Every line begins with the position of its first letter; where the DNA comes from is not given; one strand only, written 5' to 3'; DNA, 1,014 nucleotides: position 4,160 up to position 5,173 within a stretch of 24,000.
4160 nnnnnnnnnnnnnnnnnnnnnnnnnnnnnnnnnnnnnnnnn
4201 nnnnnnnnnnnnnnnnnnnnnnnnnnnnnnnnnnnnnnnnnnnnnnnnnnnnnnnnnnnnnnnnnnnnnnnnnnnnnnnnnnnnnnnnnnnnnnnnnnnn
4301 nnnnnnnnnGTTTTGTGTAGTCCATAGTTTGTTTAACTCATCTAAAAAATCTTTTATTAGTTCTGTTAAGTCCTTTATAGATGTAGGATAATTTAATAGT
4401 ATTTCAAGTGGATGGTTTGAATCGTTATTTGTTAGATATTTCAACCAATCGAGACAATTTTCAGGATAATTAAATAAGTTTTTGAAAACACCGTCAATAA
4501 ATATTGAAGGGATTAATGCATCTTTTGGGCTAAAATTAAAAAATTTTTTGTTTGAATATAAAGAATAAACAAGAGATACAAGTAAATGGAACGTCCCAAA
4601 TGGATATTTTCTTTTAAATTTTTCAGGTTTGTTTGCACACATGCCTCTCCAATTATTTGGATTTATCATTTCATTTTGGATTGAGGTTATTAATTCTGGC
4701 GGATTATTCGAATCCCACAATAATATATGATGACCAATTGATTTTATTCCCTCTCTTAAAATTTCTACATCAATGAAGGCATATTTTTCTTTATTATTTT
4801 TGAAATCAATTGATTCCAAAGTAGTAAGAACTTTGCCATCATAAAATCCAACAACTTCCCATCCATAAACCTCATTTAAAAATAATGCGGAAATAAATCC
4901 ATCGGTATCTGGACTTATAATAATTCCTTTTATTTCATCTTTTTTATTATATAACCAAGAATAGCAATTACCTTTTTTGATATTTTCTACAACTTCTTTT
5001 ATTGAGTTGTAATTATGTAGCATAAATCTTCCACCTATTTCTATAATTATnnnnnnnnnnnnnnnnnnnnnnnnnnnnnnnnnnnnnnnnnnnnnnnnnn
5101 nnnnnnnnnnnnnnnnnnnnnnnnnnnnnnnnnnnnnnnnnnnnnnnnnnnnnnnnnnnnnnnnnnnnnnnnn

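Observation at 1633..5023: Compact RHH / Zn-ribbon methyltransferase / orphan-protein module: candidate atypical restriction-modification or defence-addiction system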

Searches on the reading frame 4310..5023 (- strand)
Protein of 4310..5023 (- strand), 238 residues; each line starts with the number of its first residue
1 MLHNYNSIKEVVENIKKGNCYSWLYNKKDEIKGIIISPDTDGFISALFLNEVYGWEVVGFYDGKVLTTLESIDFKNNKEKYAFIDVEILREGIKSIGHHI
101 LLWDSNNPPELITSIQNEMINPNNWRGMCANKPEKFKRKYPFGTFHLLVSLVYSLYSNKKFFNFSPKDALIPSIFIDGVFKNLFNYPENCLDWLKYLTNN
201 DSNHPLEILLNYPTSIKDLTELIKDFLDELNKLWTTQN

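Call 56: predict_structure(alignment_id=A5)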
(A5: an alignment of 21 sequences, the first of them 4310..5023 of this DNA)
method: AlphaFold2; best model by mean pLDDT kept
length: 238 residues; sequences in the alignment: 21
mean_pLDDT: 74.9   pTM: 0.74
mean pLDDT of the five models: 74.9, 67.1, 65.6, 60.8, 43.8
residues with pLDDT >= 90: 17; 70-90: 142; 50-70: 70; < 50: 9
segments of 3 or more residues with pLDDT < 50: 1-3
pLDDT, mean of each block of 10 residues (from residue 1): 63 80 71 87 85 89 87 89 70 61 60 63 57 51 77 87 77 70 73 78 85 81 83 71
secondary structure, 60 per line:
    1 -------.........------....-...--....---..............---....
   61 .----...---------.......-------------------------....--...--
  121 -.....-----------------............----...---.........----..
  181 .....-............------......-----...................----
elements in order: H8-16 H23-26 E33-36 H40-53 E57-61 E66-68 E81-84 H110-113 H122-126 H144-155 H166-174 H179-185 H187-198 H205-210 H216-234

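Call 59: fold_search(model_id=the predicted structure, library=pdb)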
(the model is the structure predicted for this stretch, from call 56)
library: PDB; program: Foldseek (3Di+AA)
matches with E <= 10: 276; with E <= 0.001: 0
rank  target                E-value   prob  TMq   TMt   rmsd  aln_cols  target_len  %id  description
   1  1a97_A                2.9e-01  0.44  0.20  0.30   5.3        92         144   15  XPRTASE FROM E. COLI COMPLEXED WITH GMP (released 1998-11-11)
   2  4jit_D                3.4e-01  0.54  0.22  0.32   5.1        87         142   17  Crystal Structure of E. coli XGPRT in complex with (S)-3-(Guanin-9-yl)pyrrolidin-N-ylacetylphosphonic acid (released 2014-12-24)
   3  7d62_B                3.6e-01  0.21  0.23  0.20  10.1       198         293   12  pGpG-specific phosphodiesterase - PggH from Vibrio cholrae (released 2020-10-28)
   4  7d62_A                6.8e-01  0.13  0.22  0.19  10.2       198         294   10  pGpG-specific phosphodiesterase - PggH from Vibrio cholrae (released 2020-10-28)
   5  4rhx_A                7.2e-01  0.20  0.18  0.22   6.9        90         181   13  Structures of Mycobacterium tuberculosis 6-oxopurine phosphoribosyltransferase which is a potential target for drug de (released 2015-05-20)
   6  1nul_A                7.6e-01  0.38  0.20  0.31   4.4        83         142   13  XPRTASE FROM E. COLI (released 1997-05-15)
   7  8cag_B                8.6e-01  0.25  0.21  0.27   5.7        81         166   12  Hypoxanthine-guanine phosphoribosyltransferase from E. coli (released 2023-02-01)
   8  4rhu_C                8.6e-01  0.18  0.19  0.23   6.6        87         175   13  Crystal structures of Mycobacterium tuberculosis 6-oxopurine phosphoribosyltransferase which is a potential target for (released 2015-05-20)
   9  4rht_D                9.6e-01  0.18  0.18  0.25   6.0        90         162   10  Crystal structures of Mycobacterium tuberculosis 6-oxopurine phosphoribosyltransferase which is a potential target for (released 2015-05-20)
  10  2ywc_A                1.0e+00  0.10  0.16  0.09  12.5       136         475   12  Crystal structure of GMP synthetase from Thermus thermophilus in complex with XMP (released 2007-10-23)
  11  4paw_B                1.1e+00  0.16  0.18  0.21   5.5        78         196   12  Structure of hypothetical protein HP1257. (released 2015-05-06)
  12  8w4j_C                1.1e+00  0.08  0.24  0.14  20.0       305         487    9  Cryo-EM structure of the KLHL22 E3 ligase bound to human glutamate dehydrogenase I (released 2023-11-01)
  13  5knt_A                1.2e+00  0.21  0.21  0.28   5.5        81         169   12  Crystal structure of E. coli hypoxanthine phosphoribosyltransferase in complexed with 2-((2,3-Dihydroxypropyl)(2-(hypo (released 2017-07-19)
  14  4rhx_B                1.2e+00  0.20  0.20  0.26   5.7        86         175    8  Structures of Mycobacterium tuberculosis 6-oxopurine phosphoribosyltransferase which is a potential target for drug de (released 2015-05-20)
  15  8cag_A                1.2e+00  0.18  0.20  0.26   6.0        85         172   12  Hypoxanthine-guanine phosphoribosyltransferase from E. coli (released 2023-02-01)
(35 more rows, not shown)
